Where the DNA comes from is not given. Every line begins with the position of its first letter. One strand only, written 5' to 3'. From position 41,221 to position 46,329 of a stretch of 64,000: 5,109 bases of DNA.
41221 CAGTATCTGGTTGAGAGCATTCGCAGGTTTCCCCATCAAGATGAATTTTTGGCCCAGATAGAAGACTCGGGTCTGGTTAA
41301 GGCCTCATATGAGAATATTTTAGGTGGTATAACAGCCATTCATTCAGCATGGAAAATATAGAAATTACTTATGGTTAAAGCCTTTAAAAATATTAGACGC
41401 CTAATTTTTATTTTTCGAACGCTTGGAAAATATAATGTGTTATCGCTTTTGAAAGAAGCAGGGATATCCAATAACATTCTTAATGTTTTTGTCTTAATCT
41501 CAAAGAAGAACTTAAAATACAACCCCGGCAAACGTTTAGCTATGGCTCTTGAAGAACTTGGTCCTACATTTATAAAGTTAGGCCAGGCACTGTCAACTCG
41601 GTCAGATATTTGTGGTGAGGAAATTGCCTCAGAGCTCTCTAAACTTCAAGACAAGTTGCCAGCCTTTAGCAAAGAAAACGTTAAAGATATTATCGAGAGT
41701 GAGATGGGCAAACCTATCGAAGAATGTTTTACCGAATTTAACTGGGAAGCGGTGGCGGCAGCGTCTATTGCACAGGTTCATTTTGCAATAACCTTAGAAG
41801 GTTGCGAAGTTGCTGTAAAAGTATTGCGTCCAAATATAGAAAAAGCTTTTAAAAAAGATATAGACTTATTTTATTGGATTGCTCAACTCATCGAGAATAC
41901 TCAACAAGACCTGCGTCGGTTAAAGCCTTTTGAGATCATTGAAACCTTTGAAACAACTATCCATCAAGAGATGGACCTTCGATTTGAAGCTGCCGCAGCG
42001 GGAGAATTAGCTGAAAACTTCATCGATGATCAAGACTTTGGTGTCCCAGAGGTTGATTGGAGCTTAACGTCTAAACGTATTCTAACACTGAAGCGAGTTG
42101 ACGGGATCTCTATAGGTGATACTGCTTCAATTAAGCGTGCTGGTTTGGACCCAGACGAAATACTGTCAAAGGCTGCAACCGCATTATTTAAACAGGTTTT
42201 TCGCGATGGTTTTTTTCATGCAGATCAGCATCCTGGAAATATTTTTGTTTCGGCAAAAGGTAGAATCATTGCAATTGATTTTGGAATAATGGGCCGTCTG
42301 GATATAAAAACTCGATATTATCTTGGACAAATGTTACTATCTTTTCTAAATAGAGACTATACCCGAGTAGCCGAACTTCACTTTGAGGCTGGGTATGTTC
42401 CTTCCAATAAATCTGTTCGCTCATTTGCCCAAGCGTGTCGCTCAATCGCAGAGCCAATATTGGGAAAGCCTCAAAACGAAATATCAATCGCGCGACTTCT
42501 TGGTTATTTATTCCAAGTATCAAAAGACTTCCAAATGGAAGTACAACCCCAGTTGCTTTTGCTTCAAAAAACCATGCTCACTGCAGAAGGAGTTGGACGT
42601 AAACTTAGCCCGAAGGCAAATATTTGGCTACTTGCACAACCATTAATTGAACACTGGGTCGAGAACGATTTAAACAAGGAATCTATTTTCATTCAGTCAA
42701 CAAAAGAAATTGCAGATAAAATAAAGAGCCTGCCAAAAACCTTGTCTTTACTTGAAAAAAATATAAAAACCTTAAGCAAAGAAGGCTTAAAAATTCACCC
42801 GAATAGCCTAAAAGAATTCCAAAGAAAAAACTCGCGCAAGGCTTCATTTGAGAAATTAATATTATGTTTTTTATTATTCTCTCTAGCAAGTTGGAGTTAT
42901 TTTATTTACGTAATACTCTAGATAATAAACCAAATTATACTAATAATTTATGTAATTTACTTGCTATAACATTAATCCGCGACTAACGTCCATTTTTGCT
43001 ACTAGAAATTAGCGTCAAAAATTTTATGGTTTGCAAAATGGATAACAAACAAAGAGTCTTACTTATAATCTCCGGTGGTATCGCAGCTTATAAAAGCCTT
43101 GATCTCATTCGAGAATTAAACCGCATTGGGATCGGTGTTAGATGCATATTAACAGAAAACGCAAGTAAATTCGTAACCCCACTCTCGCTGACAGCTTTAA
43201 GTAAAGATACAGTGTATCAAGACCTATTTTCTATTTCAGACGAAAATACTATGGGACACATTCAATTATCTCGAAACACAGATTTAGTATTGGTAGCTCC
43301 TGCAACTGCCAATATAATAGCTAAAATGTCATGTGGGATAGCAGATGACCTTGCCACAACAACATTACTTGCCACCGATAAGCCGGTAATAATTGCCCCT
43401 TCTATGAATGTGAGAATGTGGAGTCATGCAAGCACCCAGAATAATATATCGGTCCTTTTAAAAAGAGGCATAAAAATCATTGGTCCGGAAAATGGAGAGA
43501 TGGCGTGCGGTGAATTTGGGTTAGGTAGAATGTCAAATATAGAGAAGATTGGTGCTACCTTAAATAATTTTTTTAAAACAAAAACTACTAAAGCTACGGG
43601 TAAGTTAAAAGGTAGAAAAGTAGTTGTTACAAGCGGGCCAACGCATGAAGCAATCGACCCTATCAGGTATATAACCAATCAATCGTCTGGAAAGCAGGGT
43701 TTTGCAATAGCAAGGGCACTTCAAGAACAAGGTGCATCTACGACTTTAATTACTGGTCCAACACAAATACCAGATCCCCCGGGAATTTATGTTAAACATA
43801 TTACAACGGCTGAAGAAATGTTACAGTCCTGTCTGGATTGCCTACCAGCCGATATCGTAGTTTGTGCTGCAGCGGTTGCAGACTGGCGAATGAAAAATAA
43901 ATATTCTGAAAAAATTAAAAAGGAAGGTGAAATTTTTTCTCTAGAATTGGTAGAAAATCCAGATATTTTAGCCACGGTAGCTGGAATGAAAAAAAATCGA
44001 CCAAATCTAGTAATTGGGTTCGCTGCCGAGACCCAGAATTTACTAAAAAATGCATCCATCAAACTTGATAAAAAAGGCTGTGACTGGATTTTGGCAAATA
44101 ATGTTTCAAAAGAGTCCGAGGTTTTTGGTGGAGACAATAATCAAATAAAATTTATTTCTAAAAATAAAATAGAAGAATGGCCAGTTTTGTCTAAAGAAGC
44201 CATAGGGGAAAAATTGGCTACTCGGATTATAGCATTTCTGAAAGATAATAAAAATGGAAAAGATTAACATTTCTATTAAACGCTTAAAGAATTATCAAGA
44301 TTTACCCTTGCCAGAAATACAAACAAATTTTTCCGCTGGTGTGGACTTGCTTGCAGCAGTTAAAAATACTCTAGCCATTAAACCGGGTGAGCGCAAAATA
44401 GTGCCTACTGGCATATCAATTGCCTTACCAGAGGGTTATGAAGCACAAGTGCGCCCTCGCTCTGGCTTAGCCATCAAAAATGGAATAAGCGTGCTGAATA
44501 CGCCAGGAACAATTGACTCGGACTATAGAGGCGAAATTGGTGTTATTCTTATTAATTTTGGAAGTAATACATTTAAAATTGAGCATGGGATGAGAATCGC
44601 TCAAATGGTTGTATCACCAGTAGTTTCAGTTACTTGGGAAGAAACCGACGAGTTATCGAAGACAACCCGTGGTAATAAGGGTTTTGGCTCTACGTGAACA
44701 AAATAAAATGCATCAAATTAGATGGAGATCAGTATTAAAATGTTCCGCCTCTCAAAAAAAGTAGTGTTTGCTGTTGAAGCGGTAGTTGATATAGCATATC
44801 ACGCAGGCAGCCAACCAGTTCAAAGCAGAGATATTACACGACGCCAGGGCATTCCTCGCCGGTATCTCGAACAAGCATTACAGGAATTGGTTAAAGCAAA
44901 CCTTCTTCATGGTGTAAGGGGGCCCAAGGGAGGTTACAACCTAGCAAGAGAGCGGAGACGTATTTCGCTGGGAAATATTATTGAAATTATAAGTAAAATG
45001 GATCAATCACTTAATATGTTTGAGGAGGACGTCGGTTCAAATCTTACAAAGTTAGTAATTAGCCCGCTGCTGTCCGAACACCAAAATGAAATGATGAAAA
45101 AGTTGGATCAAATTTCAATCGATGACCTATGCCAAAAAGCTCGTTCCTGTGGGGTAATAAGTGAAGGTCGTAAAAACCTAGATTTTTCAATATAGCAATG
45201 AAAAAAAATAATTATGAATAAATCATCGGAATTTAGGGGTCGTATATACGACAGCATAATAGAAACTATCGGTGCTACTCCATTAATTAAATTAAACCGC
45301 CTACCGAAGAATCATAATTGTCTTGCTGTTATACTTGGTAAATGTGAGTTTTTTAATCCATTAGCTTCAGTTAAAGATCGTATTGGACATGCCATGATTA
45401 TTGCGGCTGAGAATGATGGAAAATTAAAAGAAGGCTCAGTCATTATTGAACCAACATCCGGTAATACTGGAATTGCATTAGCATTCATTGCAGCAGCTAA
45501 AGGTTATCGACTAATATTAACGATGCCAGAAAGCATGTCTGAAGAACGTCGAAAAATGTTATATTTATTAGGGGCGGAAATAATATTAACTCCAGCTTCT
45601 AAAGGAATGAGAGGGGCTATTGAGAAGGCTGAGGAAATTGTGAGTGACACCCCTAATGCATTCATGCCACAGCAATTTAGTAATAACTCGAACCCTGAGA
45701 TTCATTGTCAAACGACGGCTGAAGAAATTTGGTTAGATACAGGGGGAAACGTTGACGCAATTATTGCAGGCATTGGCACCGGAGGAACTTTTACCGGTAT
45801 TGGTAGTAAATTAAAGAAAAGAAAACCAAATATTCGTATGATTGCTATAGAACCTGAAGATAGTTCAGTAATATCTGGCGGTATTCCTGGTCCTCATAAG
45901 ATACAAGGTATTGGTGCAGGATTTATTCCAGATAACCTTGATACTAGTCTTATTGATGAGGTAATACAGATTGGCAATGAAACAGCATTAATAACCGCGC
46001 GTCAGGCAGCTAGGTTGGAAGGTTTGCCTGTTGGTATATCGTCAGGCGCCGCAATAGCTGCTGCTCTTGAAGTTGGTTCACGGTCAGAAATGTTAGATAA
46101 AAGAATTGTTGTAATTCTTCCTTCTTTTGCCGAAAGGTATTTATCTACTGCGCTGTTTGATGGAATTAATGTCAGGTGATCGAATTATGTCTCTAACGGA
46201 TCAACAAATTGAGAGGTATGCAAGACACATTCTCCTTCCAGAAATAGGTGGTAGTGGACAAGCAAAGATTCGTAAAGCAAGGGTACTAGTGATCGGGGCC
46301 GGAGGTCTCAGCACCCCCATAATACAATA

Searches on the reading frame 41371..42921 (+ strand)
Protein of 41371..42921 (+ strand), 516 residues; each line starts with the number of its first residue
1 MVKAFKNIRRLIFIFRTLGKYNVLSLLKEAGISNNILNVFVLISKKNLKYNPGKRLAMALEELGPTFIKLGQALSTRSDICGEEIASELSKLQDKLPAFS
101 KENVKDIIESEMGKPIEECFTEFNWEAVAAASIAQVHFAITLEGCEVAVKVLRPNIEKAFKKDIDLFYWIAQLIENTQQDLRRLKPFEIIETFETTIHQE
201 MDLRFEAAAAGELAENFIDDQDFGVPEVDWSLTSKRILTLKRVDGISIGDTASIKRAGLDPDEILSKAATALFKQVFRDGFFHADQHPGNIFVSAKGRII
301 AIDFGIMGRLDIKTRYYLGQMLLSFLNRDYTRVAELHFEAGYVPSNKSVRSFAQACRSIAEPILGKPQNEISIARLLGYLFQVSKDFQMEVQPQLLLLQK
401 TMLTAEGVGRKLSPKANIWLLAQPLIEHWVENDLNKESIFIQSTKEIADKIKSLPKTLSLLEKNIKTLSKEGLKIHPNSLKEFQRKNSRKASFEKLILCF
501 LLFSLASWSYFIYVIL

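Call 36: search_protein_families(library=ncbifam, proteins=[window:41371-42921:+], max_evalue=1e-10)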
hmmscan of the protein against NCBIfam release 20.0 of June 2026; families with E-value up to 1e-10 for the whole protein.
window:41371-42921:+ (516 aa): 3 families
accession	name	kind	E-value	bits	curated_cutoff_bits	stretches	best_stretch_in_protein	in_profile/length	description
TIGR01982.1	UbiB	equivalog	3.2e-169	563.1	487.55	1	8-438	1-434/436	2-polyprenylphenol 6-hydroxylase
NF003404.0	PRK04750.1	equivalog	1.9e-149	498.7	667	1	6-505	2-507/529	ubiquinone biosynthesis regulatory protein kinase UbiB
NF050082.1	ATPase_MABP1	exception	2.1e-28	99.3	800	1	54-363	51-360/435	macrolide-binding ATPase MABP-1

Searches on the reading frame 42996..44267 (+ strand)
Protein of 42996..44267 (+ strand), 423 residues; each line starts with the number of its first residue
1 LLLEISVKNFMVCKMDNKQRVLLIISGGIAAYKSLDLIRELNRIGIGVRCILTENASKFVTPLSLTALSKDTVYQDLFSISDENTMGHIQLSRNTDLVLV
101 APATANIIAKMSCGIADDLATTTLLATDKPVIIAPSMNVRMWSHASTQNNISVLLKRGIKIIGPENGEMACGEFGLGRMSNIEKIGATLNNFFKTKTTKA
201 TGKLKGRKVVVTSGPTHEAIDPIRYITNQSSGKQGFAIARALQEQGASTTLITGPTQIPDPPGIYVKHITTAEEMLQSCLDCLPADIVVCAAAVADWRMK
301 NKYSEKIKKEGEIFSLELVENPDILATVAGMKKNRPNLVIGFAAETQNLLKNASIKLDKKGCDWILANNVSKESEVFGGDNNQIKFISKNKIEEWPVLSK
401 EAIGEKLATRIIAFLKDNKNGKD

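Call 16: search_protein_families(library=ncbifam, proteins=[window:42996-44267:+], max_evalue=0.00001)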
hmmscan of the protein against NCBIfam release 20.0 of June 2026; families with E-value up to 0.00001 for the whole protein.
window:42996-44267:+ (423 aa): 7 families
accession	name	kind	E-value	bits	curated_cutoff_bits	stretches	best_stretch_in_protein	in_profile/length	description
TIGR00521.1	coaBC_dfp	equivalog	1.3e-130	436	219.7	1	17-411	2-391/392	bifunctional phosphopantothenoylcysteine decarboxylase/phosphopantothenate--cysteine ligase CoaBC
TIGR02113.1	coaC_strep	equivalog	2.2e-47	161.1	261.4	1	20-191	2-175/177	phosphopantothenoylcysteine decarboxylase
NF005231.0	PRK06732.1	equivalog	6.7e-18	65.3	265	1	208-299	2-96/229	phosphopantothenate--cysteine ligase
TIGR02114.1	coaB_strep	equivalog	1.6e-15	57.5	217.2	1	208-300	2-97/228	phosphopantothenate--cysteine ligase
NF033753.1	RiPP_decarbCypD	equivalog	2.4e-09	36.8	215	1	23-157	12-145/182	CypD family RiPP peptide-cysteine decarboxylase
TIGR02699.1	archaeo_AfpA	hypoth_equivalog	7.3e-08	32.2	192.45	1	86-137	71-124/174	archaeoflavoprotein AfpA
NF007199.0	PRK09620.1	equivalog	1.2e-06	28.1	248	1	204-303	1-106/229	hypothetical protein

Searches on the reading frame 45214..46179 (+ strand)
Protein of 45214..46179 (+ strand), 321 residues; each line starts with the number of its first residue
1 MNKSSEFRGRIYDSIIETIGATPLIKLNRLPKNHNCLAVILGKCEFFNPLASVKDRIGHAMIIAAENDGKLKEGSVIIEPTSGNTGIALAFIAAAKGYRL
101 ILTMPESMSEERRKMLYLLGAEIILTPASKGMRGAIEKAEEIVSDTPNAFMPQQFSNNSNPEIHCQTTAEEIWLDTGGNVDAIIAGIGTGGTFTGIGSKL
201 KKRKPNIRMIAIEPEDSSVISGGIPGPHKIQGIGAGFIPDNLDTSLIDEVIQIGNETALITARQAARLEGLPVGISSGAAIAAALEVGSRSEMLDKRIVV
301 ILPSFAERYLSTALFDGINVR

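Call 36: search_protein_families(library=ncbifam, proteins=[window:45214-46179:+], max_evalue=1e-10)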
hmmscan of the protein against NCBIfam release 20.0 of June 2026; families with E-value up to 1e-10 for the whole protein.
window:45214-46179:+ (321 aa): 19 families
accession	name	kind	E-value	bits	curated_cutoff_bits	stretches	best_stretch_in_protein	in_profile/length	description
TIGR01139.1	cysK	equivalog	6.5e-131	436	350.95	1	16-315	2-298/298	cysteine synthase A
TIGR01136.1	cysKM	subfamily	1.6e-125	418.4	344.15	1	16-315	2-299/299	cysteine synthase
NF007989.0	PRK10717.1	equivalog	5.7e-101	337.9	387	1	10-315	3-318/334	cysteine synthase A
TIGR01137.1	cysta_beta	equivalog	2.1e-93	313.5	510.25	1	12-316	2-312/457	cystathionine beta-synthase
NF008735.0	PRK11761.1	equivalog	8.4e-80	268.2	413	1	12-316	3-295/296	cysteine synthase CysM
TIGR01138.1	cysM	equivalog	4.5e-79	266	394.2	1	15-315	2-290/290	cysteine synthase B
NF053679.1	CysteaSynCapA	equivalog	4.4e-63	213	600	1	10-312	5-317/329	cysteate synthase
TIGR03945.1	PLP_SbnA_fam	equivalog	5e-61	206.4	349.95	1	16-312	2-297/304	2,3-diaminopropionate biosynthesis protein SbnA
NF052478.1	CystDsulMYC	equivalog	1.3e-17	64.1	600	1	43-312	42-323/354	L-cysteine desulfhydrase Cds1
NF045641.2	BHydaspDhtseBhcB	equivalog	2.5e-16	59.7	550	1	15-250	14-239/312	beta-hydroxyaspartate dehydratase BhcB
NF005292.0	PRK06815.1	equivalog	6e-16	58.4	371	1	15-285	15-288/320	threonine/serine dehydratase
NF006094.0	PRK08246.1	subfamily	6.2e-15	55.4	331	1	12-221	14-207/310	serine/threonine dehydratase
TIGR01124.1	ilvA_2Cterm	equivalog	6.7e-15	54.7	411.3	1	10-227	10-214/499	threonine ammonia-lyase, biosynthetic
NF004996.0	PRK06381.1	equivalog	4e-14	52.4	266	1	20-197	14-184/319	threonine synthase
NF006674.0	PRK09224.1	subfamily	9.7e-14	50.9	577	1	16-229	20-224/508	threonine ammonia-lyase IlvA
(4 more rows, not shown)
